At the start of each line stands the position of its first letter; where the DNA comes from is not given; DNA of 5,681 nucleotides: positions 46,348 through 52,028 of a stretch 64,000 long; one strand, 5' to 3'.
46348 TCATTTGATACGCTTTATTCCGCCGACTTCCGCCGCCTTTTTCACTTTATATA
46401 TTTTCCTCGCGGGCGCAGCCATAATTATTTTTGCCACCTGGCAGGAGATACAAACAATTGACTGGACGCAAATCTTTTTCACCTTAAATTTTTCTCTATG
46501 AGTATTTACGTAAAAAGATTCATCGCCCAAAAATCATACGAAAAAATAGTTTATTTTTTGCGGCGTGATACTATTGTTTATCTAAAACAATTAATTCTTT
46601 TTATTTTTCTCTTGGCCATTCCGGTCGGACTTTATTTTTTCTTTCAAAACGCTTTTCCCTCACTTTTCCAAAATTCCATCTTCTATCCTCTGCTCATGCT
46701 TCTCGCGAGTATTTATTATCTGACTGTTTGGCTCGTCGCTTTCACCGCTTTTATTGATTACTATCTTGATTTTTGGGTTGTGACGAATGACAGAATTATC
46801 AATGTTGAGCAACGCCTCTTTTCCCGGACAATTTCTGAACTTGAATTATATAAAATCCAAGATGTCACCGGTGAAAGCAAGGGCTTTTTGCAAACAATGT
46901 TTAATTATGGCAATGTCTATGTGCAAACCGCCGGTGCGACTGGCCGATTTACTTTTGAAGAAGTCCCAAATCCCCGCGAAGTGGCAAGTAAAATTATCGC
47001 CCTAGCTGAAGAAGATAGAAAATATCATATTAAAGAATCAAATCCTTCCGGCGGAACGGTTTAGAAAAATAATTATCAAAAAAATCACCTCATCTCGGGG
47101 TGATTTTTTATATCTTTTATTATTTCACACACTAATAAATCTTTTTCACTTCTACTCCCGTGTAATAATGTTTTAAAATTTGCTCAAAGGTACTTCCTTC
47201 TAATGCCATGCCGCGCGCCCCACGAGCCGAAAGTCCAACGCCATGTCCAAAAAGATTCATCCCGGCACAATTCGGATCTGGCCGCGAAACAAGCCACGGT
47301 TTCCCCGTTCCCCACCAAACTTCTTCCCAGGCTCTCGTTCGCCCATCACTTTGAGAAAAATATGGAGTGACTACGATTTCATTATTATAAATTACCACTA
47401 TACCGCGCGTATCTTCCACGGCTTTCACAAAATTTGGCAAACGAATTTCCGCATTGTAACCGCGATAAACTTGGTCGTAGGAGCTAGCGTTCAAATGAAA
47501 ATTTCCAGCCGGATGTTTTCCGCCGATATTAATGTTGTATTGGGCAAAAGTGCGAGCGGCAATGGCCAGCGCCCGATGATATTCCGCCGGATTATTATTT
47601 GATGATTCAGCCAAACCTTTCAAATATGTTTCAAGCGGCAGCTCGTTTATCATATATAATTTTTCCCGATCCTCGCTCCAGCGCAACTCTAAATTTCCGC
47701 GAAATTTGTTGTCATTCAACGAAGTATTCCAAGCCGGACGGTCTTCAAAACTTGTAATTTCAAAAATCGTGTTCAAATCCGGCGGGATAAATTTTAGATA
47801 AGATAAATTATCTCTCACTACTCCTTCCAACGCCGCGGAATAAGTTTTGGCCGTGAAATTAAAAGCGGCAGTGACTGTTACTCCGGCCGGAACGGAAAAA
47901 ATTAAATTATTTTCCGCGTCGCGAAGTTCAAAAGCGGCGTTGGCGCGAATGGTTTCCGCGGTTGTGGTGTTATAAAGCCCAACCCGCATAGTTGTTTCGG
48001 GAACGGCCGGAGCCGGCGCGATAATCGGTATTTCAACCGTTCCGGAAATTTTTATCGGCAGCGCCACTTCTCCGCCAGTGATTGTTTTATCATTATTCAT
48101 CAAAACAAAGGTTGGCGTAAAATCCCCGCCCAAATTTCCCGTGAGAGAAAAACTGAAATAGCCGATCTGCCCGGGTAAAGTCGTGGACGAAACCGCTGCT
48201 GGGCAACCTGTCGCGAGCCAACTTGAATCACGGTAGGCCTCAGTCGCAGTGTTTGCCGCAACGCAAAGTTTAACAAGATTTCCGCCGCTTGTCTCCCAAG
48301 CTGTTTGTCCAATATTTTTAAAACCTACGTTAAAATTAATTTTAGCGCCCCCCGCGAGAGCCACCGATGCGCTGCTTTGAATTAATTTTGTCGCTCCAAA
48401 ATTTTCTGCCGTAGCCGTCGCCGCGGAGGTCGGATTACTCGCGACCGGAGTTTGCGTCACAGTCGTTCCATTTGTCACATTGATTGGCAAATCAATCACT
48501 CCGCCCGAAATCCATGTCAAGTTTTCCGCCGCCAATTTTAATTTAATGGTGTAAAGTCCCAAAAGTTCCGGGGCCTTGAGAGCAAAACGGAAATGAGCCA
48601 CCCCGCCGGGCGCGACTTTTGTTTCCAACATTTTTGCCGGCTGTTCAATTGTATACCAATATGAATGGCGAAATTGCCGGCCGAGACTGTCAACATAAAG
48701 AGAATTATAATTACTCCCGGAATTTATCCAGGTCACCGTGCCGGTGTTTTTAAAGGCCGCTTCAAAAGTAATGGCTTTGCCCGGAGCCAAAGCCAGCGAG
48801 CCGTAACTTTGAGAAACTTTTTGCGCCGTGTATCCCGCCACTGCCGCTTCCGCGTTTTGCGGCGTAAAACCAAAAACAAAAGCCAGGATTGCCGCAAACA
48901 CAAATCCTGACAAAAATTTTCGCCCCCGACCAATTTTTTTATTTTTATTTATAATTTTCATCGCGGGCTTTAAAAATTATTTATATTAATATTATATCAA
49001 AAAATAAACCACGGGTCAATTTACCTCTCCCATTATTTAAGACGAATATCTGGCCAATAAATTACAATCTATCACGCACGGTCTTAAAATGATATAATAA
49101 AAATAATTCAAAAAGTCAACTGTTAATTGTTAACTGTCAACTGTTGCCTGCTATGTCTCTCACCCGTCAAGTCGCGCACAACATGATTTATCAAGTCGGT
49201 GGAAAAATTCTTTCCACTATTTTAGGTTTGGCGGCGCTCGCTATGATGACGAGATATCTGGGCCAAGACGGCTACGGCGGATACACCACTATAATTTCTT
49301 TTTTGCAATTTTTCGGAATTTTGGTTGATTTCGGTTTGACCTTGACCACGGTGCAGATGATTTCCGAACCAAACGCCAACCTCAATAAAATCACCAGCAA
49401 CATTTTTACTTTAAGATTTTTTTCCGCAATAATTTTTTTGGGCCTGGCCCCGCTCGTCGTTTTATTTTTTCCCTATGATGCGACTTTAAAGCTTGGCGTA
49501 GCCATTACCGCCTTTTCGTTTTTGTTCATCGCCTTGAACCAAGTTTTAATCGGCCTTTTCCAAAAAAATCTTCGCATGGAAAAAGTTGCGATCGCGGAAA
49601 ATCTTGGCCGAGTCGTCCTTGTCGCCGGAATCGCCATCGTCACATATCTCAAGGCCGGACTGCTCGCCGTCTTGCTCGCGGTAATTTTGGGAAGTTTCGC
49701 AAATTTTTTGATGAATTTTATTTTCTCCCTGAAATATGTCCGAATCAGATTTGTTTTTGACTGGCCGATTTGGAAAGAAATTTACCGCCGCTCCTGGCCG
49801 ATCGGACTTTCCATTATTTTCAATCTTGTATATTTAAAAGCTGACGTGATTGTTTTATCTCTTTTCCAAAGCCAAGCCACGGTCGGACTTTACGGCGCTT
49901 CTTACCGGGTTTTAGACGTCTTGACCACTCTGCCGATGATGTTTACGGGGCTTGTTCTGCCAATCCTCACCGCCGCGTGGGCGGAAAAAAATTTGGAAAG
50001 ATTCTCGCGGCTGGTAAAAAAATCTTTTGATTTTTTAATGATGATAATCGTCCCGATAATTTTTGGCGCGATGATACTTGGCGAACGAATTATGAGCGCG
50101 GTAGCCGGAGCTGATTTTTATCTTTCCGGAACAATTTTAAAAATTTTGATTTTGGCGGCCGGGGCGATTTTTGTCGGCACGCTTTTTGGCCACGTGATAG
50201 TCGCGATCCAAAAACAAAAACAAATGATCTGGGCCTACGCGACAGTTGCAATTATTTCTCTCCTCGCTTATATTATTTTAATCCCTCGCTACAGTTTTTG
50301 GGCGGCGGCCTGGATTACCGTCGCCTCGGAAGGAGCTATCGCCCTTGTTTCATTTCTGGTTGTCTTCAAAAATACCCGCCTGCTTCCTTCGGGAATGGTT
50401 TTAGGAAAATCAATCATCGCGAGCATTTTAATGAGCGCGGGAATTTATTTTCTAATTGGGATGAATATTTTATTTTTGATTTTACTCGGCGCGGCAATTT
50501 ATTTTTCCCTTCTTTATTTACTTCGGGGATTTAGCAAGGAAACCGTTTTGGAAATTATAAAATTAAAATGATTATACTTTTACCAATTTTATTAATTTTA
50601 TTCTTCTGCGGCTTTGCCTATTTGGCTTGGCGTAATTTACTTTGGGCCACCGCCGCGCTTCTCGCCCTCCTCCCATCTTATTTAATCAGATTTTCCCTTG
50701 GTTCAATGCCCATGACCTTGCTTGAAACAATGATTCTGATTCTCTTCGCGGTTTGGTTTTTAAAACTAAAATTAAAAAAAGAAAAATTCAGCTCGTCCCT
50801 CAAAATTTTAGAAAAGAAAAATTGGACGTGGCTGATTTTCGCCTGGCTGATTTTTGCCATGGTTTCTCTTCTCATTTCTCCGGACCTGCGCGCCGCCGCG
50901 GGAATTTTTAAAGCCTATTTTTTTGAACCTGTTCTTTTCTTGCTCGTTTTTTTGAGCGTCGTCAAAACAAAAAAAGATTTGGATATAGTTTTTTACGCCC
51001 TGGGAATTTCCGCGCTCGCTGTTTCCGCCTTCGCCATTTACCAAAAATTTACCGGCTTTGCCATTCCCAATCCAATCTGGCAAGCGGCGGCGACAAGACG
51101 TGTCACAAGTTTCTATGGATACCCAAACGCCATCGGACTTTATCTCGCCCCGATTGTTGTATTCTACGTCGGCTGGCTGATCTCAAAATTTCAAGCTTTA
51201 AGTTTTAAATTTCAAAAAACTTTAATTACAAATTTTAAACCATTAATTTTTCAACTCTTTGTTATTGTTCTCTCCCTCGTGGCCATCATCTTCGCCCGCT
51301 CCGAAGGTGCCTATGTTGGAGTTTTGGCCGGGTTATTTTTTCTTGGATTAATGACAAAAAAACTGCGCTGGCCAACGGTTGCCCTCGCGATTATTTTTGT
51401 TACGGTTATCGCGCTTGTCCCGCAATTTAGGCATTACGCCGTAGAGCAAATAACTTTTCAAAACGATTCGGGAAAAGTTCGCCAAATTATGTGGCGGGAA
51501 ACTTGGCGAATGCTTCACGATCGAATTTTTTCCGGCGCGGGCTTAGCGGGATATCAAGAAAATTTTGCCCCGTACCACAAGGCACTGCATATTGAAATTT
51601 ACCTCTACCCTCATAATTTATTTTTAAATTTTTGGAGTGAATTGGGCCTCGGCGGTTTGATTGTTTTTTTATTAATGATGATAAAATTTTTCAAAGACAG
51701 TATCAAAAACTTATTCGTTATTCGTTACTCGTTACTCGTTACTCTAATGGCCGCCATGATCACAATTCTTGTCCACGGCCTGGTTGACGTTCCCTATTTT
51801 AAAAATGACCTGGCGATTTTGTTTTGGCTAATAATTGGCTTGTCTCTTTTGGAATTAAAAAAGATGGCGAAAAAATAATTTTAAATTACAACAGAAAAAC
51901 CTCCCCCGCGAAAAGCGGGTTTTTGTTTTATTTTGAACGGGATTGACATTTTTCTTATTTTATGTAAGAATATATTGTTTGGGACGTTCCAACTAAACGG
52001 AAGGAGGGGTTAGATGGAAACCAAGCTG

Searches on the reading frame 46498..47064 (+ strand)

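Call 10: search_protein_families(library=pfam, proteins=[window:46498-47064:+], max_evalue=0.00001)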
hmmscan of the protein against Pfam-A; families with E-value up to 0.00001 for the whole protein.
window:46498-47064:+ (188 aa): 1 family
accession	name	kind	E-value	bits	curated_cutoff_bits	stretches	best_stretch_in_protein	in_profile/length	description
PF03703.20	bPH_2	-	1.7e-09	38.2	22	1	92-165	4-77/78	Bacterial PH domain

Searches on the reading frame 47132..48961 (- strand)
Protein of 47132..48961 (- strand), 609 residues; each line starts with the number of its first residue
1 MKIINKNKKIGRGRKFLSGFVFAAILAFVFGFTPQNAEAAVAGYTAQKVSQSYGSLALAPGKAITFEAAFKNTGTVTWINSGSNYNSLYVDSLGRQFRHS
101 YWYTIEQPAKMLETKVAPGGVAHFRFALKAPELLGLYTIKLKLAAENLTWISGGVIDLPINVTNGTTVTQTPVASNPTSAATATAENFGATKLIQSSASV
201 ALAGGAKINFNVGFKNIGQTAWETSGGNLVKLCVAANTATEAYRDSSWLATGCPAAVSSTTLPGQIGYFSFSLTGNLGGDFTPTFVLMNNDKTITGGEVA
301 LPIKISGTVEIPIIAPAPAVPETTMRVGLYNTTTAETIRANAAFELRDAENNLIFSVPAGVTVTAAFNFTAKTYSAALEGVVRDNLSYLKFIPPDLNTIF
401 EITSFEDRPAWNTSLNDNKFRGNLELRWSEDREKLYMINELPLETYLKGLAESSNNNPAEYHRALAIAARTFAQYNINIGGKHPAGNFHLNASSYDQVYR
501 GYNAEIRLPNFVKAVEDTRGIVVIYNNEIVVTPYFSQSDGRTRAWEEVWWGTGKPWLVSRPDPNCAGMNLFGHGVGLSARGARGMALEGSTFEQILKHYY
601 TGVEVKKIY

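Call 10: search_protein_families(library=pfam, proteins=[window:47132-48961:-], max_evalue=0.00001)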
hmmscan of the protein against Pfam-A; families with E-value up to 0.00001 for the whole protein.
window:47132-48961:- (609 aa): 1 family
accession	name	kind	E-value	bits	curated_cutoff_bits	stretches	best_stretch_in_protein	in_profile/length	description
PF08486.15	SpoIID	-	1.9e-14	54.5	23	1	433-525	3-97/97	Stage II sporulation protein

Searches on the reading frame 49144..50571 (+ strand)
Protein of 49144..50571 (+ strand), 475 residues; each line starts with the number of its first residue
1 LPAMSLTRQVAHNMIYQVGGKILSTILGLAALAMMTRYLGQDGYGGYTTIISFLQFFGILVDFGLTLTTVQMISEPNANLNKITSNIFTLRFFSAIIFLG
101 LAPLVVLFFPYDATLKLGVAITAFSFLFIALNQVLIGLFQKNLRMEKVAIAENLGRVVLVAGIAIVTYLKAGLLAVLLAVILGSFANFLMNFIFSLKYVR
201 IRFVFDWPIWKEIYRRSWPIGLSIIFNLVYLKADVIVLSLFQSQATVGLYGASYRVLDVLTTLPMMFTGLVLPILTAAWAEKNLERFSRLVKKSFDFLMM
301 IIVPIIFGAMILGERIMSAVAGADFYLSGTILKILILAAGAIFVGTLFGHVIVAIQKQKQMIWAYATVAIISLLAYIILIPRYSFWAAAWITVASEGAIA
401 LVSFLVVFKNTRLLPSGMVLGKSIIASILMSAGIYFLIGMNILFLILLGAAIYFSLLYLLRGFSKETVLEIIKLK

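Call 10: search_protein_families(library=pfam, proteins=[window:49144-50571:+], max_evalue=0.00001)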
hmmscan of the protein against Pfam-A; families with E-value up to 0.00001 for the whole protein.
window:49144-50571:+ (475 aa): 2 families
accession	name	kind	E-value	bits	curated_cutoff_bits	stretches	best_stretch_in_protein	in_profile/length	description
PF01943.22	Polysacc_synt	-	6.3e-27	95.1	28.2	1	11-276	2-271/274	Polysaccharide biosynthesis protein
PF13440.11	Polysacc_synt_3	-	1.8e-23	83.7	23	1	35-323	2-286/293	Polysaccharide biosynthesis protein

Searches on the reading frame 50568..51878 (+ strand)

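Call 10: search_protein_families(library=pfam, proteins=[window:50568-51878:+], max_evalue=0.00001)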
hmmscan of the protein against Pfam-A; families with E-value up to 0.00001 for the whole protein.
window:50568-51878:+ (436 aa): 1 family
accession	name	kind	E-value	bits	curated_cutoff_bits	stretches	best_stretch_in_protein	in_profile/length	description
PF04932.20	Wzy_C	-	3.1e-20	72.9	31.7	1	231-368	1-149/149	O-Antigen ligase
